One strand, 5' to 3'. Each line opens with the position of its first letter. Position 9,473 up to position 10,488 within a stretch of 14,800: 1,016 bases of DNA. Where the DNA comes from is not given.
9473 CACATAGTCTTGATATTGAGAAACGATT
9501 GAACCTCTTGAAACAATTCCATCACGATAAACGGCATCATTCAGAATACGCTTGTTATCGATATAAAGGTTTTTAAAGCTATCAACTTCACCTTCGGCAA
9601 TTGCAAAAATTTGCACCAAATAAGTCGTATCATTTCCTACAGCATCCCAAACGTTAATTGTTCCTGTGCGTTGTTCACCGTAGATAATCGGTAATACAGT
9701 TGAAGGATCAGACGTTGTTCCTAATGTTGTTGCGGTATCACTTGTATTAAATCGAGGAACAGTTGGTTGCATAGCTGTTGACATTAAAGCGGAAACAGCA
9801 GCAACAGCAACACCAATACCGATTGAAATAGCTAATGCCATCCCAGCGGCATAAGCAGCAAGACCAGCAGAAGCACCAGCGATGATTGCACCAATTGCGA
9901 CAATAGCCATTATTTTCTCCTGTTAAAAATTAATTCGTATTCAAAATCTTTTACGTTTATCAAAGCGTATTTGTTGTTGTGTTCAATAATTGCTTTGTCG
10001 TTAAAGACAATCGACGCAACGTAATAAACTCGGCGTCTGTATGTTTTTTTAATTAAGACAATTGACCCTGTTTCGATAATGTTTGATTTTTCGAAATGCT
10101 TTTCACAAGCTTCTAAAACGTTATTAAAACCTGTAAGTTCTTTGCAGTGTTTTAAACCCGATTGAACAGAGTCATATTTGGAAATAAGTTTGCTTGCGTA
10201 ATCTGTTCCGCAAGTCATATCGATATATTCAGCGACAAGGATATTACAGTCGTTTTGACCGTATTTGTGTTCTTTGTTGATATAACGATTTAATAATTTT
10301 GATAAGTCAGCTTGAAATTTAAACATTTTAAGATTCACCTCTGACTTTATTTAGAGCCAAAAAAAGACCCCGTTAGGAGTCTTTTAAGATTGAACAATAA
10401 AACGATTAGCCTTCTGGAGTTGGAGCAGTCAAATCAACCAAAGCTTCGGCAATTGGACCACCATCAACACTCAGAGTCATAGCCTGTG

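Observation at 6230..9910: Natural fusion of a gpI C-terminal-like domain onto the N-terminus of the gpJ-like central fibre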

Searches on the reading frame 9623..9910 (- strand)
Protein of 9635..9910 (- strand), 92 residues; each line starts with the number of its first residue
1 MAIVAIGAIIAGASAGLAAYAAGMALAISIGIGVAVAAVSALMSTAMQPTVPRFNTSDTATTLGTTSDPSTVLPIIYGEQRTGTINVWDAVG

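Call 7: search_protein_families(library=pfam, proteins=[window:9635-9910:-], max_evalue=10)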
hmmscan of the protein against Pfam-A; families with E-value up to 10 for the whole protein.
seq(92 aa): 4 families
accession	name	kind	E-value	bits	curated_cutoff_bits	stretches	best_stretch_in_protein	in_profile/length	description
PF17623.7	B277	-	0.21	11.1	27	1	22-73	224-268/277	Domain of unknown function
PF20990.2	DUF2207_C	-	4.3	7.4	33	1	3-48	140-190/247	Predicted membrane protein (DUF2207) C-terminal domain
PF04888.17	SseC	-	9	6.2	30.2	1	4-49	72-121/312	Secretion system effector C (SseC) like family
PF16940.10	Tic110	-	9.7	5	27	0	3-72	22-88/574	Chloroplast envelope transporter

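Call 25: search_dna_similar(query=window:9635-9910:-, collection=phages, mode=protein, max_evalue=1, max_rows=60, rows=spread)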
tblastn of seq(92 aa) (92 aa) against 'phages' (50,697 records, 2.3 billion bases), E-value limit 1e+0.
Records with a match: 1; places in all: 1; records where one place covers at least 80% of the query: 0.
Best place of each record, by identity: 60-80% 1.
By first word of the organism name: Escherichia 1.
By host as written in the record: Escherichia coli 1.
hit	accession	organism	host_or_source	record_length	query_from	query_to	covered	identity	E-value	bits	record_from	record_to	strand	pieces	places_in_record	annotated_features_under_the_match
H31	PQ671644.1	Escherichia phage DCP80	Escherichia coli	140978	72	91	22%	65.0%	3e-1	35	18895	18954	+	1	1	hypothetical protein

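Call 29: search_solved_structures(query=A1, max_evalue=10, show_alignments=3)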
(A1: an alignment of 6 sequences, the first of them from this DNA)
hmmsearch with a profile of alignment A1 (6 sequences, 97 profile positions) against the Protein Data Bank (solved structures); distinct sequences matched with E-value up to 10: 3.
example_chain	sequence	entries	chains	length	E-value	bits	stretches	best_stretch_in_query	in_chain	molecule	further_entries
8iyk_I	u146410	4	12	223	2.1e-05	27.8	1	6-95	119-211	Tail tip assembly protein I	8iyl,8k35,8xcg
9e7m_Ic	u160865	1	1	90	8.8e-05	25.9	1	26-95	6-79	Tail tip assembly protein I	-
9e7m_Ia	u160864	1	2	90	9.4e-05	25.8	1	26-95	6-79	Tail tip assembly protein I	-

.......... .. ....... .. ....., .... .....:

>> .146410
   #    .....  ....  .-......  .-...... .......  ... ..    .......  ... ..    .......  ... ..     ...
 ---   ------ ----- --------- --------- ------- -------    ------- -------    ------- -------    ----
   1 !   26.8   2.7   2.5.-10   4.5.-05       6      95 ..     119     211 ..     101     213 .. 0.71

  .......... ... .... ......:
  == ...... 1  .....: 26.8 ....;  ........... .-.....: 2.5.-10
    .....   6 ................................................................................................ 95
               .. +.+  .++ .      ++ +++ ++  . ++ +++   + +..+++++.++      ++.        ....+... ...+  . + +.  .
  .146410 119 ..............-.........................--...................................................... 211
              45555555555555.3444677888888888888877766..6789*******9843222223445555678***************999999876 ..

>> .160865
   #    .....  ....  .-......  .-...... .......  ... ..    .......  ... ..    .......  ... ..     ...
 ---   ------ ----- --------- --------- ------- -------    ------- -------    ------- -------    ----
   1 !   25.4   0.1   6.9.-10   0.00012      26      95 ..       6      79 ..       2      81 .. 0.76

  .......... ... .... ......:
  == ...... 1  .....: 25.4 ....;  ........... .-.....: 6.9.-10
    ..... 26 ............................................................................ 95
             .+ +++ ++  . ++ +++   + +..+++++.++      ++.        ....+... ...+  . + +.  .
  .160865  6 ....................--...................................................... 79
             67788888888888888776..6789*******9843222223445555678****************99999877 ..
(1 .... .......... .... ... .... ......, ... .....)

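Call 48: search_solved_structures(query=A2, max_evalue=10, show_alignments=1)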
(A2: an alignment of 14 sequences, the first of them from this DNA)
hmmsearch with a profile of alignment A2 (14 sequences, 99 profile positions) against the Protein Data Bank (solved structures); distinct sequences matched with E-value up to 10: 4.
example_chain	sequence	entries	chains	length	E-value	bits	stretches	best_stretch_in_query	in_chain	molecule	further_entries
9e7m_Ia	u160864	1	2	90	2.2e-05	27.7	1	33-97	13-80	Tail tip assembly protein I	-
9e7m_Ic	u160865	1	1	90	2.3e-05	27.7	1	32-97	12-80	Tail tip assembly protein I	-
8iyk_I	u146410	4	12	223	3.7e-05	27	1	12-97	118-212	Tail tip assembly protein I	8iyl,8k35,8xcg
1k3t_A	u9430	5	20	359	0.44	13.9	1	9-59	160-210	Glyceraldehyde-3-phosphate dehydrogenase | Glyceraldehyde 3-phosphate dehydrogenase, glycosomal | Glyceraldehyde-3-phosphate dehydrogenase, glycosomal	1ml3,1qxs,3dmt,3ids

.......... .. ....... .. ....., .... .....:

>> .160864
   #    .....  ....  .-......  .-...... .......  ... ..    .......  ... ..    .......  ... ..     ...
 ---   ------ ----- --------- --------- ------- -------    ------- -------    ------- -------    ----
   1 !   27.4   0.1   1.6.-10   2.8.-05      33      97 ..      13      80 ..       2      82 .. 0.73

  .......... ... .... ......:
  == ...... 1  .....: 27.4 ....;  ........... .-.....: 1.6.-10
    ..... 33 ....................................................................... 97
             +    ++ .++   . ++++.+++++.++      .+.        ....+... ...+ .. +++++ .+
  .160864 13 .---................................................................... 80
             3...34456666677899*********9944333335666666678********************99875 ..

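Call 52: search_protein_representatives(alignment_id=A2)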
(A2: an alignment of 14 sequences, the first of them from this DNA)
Query: 14 sequences, 99 profile positions. Proteins with E-value up to 0.001 (for the whole library): 18; up to 1e-10: 6; up to 1e-30: 4. The best 18 are listed.
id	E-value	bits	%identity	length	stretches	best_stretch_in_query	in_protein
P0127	8.6e-38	144.6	-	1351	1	1-99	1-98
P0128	1.7e-36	140.4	-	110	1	1-97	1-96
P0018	2.5e-34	133.4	-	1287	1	1-97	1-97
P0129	3.5e-32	126.6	-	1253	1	1-97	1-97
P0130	5.9e-25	103.4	-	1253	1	1-97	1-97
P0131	9.7e-22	93.1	-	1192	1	6-99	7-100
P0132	1.6e-09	53.9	-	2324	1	1-96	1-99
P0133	3.2e-09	52.9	-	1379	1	1-97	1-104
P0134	6.4e-07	45.5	-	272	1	1-95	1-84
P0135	4.7e-06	42.7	-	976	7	56-87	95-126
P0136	2.4e-05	40.5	-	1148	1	1-95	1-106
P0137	1.1e-04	38.3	-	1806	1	5-95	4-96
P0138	1.1e-04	38.3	-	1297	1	5-97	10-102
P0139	1.7e-04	37.8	-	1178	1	6-97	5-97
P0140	5.9e-04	36.0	-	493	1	19-91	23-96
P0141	6.5e-04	35.9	-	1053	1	1-97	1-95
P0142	8.3e-04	35.5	-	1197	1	5-81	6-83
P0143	8.7e-04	35.5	-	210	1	1-95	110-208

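Call 53: search_protein_families(library=pfam, proteins=[P0132, P0133, P0136, P0137, P0138, P0141, P0143, P0134], max_evalue=0.001)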
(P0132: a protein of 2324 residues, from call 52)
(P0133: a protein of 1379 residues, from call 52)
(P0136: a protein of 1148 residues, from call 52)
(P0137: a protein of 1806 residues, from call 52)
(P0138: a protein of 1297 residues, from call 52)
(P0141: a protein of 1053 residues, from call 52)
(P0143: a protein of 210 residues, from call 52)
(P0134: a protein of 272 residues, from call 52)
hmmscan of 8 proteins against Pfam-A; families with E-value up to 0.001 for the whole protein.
P0132 (2324 aa): 4 families
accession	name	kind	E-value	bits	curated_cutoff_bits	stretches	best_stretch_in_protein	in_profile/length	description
PF09327.17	Phage_Tail_Tip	-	1.1e-20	74.3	22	1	1994-2162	6-138/139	Bacteriophage tail tip fiber protein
PF15711.10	ILEI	-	7.8e-07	30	27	1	1817-1906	1-87/90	Interleukin-like EMT inducer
PF04513.17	Baculo_PEP_C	-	1.3e-05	25.7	38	0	1194-1276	24-106/140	Baculovirus polyhedron envelope protein, PEP, C terminus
PF25443.1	ANG-1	-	0.00024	21.7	28.5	0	1466-1519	25-78/105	ANG-1-like domain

P0133 (1379 aa): 2 families
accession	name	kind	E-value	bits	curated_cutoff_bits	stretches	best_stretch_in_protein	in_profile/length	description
PF09327.17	Phage_Tail_Tip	-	1.6e-16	60.8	22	2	1203-1302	9-110/139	Bacteriophage tail tip fiber protein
PF13550.12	Phage-tail_3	-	9.6e-07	29.3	23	1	292-443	7-152/164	Putative phage tail protein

P0136 (1148 aa): 5 families
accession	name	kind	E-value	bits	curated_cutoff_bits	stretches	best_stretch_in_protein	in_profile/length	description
PF09327.17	Phage_Tail_Tip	-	8.9e-30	103.7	22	2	842-923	18-105/139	Bacteriophage tail tip fiber protein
PF00041.27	fn3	-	2.6e-09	37.6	25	1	506-585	3-73/84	Fibronectin type III domain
PF25059.1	FN3_DSCAM-DSCAML_C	-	6.7e-07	30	39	1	534-590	19-74/89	DSCAM/DSCAML C-terminal Fn3-like domain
PF13550.12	Phage-tail_3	-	2.5e-05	24.6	23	1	294-440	5-148/164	Putative phage tail protein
PF16656.11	Pur_ac_phosph_N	-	0.00071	20.5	30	0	533-588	41-86/93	Purple acid Phosphatase, N-terminal domain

P0137 (1806 aa): 2 families
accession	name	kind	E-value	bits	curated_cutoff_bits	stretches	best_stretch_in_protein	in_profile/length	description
PF25059.1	FN3_DSCAM-DSCAML_C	-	6.4e-07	30.1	39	1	813-882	20-89/89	DSCAM/DSCAML C-terminal Fn3-like domain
PF00041.27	fn3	-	5.3e-06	27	25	0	801-866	16-79/84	Fibronectin type III domain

P0138 (1297 aa): 3 families
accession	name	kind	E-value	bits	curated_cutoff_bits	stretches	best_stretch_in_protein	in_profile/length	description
PF09327.17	Phage_Tail_Tip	-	3.2e-17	63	22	2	982-1071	6-99/139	Bacteriophage tail tip fiber protein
PF00041.27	fn3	-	1e-07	32.5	25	1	497-577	2-73/84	Fibronectin type III domain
PF25059.1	FN3_DSCAM-DSCAML_C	-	0.00089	20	39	0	528-582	21-74/89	DSCAM/DSCAML C-terminal Fn3-like domain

P0141 (1053 aa): 2 families
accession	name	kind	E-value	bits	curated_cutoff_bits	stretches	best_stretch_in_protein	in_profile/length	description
PF13550.12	Phage-tail_3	-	3.7e-06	27.3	23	1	308-465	8-162/164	Putative phage tail protein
PF00041.27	fn3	-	2e-05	25.2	25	0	616-689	2-69/84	Fibronectin type III domain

P0143 (210 aa): 0 families

P0134 (272 aa): 2 families
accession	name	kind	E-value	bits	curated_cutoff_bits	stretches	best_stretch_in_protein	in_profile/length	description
PF01370.27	Epimerase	-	5.8e-46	157.3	20.9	1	99-272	63-227/240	NAD dependent epimerase/dehydratase family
PF16363.11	GDP_Man_Dehyd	-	4.5e-11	43.2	27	1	103-271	78-238/332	GDP-mannose 4,6 dehydratase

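Call 89: list_cluster_members(proteins=[P0131, P0132, P0136, P0137, P0138, P0139, P0141, P0142, P0143])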
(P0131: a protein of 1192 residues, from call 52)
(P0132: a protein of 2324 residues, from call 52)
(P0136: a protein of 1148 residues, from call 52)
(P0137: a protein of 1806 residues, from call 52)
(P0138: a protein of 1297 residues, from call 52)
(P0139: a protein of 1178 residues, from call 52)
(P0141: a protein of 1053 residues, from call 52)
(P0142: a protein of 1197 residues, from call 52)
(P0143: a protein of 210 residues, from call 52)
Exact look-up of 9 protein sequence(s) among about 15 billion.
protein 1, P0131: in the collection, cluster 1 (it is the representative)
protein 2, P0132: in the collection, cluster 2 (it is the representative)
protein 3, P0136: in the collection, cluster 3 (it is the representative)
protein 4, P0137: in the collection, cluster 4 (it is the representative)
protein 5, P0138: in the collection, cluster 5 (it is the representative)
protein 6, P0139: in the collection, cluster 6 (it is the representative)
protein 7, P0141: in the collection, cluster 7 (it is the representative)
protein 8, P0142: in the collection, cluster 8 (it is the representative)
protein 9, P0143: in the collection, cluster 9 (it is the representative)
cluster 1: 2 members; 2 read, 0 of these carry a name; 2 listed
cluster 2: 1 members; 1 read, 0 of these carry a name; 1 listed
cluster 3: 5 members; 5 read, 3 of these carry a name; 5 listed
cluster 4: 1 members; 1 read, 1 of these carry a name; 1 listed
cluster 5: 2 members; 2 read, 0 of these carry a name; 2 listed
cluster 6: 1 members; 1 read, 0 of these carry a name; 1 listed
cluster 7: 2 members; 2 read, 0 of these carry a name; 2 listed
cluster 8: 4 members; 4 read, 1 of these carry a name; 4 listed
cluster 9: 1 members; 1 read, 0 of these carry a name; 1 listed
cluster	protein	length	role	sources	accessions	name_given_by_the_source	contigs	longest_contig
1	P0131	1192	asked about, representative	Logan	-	-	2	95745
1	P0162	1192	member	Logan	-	-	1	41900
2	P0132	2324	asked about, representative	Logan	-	-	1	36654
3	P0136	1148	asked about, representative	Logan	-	-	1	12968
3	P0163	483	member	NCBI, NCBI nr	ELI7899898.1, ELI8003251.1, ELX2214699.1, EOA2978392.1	phage tail protein, partial [Yersinia enterocolitica] | fibronectin type III domain-containing protein [Yersinia enterocolitica]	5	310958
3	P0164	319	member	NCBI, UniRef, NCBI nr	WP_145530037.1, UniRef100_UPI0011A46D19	hypothetical protein [Yersinia alsatica] | hypothetical protein n=1 Tax=Yersinia alsatica TaxID=2890317 RepID=UPI0011A46D19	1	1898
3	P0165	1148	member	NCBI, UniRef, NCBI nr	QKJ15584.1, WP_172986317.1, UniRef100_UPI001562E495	phage tail tip fiber protein [Yersinia kristensenii] | phage tail tip fiber protein n=1 Tax=Yersinia kristensenii TaxID=28152 RepID=UPI001562E495 | fibronectin type III domain-containing protein [Yersinia kristensenii]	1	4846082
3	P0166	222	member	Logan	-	-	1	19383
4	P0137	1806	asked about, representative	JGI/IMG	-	hypothetical protein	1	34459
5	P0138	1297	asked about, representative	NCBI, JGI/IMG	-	-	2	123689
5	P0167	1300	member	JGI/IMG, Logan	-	-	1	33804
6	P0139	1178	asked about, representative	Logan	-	-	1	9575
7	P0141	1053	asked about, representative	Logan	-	-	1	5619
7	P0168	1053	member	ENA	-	-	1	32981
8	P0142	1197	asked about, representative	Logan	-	-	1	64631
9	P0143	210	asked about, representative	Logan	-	-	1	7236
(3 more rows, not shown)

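Call 90: find_encoding_contigs(protein=P0143, flank=5000, max_places=2)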
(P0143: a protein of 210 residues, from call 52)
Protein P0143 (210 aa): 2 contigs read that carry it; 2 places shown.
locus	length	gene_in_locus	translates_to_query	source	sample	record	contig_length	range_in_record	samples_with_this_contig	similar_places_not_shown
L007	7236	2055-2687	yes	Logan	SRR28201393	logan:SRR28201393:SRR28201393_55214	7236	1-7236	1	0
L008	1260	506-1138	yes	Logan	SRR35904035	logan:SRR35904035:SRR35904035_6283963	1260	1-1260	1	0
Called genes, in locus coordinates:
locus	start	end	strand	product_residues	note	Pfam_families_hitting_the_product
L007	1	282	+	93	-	?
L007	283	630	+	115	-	PF05939:Phage_min_tail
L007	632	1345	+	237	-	PF05100:Phage_tail_L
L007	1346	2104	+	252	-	PF00877:NLPC_P60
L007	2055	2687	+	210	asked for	-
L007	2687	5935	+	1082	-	PF24801:FNIII-A_GpJ, PF13550:Phage-tail_3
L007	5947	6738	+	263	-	PF26209:Phage_phiTE_241_C (weak)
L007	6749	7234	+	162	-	?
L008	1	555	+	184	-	?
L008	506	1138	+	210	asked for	-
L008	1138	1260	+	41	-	?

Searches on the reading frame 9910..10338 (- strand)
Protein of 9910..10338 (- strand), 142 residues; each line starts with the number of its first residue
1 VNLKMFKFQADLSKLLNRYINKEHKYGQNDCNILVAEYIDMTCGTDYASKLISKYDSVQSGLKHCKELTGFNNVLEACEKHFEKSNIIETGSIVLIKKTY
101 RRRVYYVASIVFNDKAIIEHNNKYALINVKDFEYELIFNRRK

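Call 4: search_protein_families(library=pfam, proteins=[window:9910-10338:-], max_evalue=0.1)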
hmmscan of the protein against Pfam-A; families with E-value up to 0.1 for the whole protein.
window:9910-10338:- (142 aa): 4 families
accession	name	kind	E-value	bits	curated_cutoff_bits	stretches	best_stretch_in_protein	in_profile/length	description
PF22262.2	DUF6950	-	9.9e-13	48.8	27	1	7-119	5-115/134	Domain of unknown function (DUF6950)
PF07761.17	DUF1617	-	0.016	15.7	22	1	13-93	50-132/143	Protein of unknown function (DUF1617)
PF22339.1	YgxA-like_sub_bind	-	0.027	15.3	27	0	49-92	9-51/100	YgxA-like substrate binding domain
PF19463.4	DUF6000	-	0.079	13.2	25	0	12-83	109-180/185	Family of unknown function (DUF6000)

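Call 5: search_protein_families(library=phrogs, proteins=[window:9910-10338:-], max_evalue=0.01)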
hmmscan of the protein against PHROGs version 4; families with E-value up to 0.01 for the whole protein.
window:9910-10338:- (142 aa): 2 families
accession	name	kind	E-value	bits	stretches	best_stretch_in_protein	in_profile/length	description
phrog_2134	-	unknown function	9.6e-17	62.1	1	9-125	7-120/135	-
phrog_18529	-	unknown function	0.0081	17.3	0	68-140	36-108/119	-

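Call 59: find_homologous_proteins(query=window:9913-10338:-, max_evalue=0.001)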
Query window:9913-10338:- (142 aa): 18 proteins with E <= 0.001 among 23 candidates.
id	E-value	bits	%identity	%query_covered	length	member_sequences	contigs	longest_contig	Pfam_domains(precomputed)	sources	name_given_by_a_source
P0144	7.9e-85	300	99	97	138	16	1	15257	PF22262.3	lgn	-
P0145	3.1e-73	262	85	97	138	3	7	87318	PF22262.3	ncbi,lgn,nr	ncbi:hypothetical protein AT520_003957 [Escherichia coli]|nr:hypothetical protein [Escherichia coli]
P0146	2.5e-67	243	78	97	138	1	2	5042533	PF22262.3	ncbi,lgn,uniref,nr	ncbi:DUF6950 family protein [Escherichia coli]|uniref:DUF6950 family protein n=1 Tax=Escherichia col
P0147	7.6e-62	225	72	97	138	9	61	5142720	PF22262.3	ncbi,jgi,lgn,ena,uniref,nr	ncbi:hypothetical protein L2106_07700 [Citrobacter portucalensis]|jgi:hypothetical protein|uniref:DU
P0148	3.5e-61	223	72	97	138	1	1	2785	PF22262.3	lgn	-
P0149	6.3e-61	222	71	97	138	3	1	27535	PF22262.3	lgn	-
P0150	5.8e-56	206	67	97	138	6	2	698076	PF22262.3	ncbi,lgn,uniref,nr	ncbi:hypothetical protein ABKV35_13955 [Enterobacter kobei]|uniref:DUF6950 family protein n=1 Tax=En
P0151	1.1e-55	205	100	66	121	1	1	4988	PF22262.3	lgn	-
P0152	1.6e-54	201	65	97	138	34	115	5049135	PF22262.3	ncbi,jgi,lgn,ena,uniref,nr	ncbi:hypothetical protein K1J20_02470 [Enterobacter hormaechei]|uniref:DUF6950 family protein n=1 Ta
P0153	3.2e-54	201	65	97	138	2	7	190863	PF22262.3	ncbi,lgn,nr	ncbi:TPA: hypothetical protein MM329_000676 [Escherichia coli]|nr:hypothetical protein [Escherichia 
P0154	8.4e-52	193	62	96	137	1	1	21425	PF22262.3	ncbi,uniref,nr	ncbi:DUF6950 family protein [Klebsiella quasipneumoniae]|uniref:DUF6950 family protein n=1 Tax=Klebs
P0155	9.4e-52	193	62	96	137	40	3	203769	PF22262.3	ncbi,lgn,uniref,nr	ncbi:hypothetical protein V6714_15025 [Klebsiella pneumoniae]|uniref:DUF6950 family protein n=1 Tax=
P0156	9.3e-51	189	60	96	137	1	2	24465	PF22262.3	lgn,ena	-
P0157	3.1e-50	188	61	97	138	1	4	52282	PF22262.3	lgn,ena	-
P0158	3.6e-50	187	63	97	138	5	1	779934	PF22262.3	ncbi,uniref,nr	ncbi:DUF6950 family protein [Klebsiella aerogenes]|uniref:DUF6950 family protein n=1 Tax=Klebsiella 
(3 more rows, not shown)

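Call 69: predict_structure(alignment_id=A4)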
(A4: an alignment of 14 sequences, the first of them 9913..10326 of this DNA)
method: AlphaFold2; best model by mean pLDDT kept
length: 138 residues; sequences in the alignment: 14
mean_pLDDT: 86.7   pTM: 0.82
mean pLDDT of the five models: 86.7, 86.0, 85.6, 84.5, 79.3
residues with pLDDT >= 90: 62; 70-90: 72; 50-70: 4; < 50: 0
segments of 3 or more residues with pLDDT < 50: none
pLDDT, mean of each block of 10 residues (from residue 1): 89 88 76 90 84 73 79 91 95 86 91 89 93 90
secondary structure, 60 per line:
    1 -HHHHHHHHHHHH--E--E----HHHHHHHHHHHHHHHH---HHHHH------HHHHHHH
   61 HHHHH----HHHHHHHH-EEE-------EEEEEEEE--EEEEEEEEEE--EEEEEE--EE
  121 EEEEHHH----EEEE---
elements in order: H2-13 H24-39 H43-47 H54-65 H70-77 E79-81 E89-96 E99-108 E111-116 E119-124 E132-135
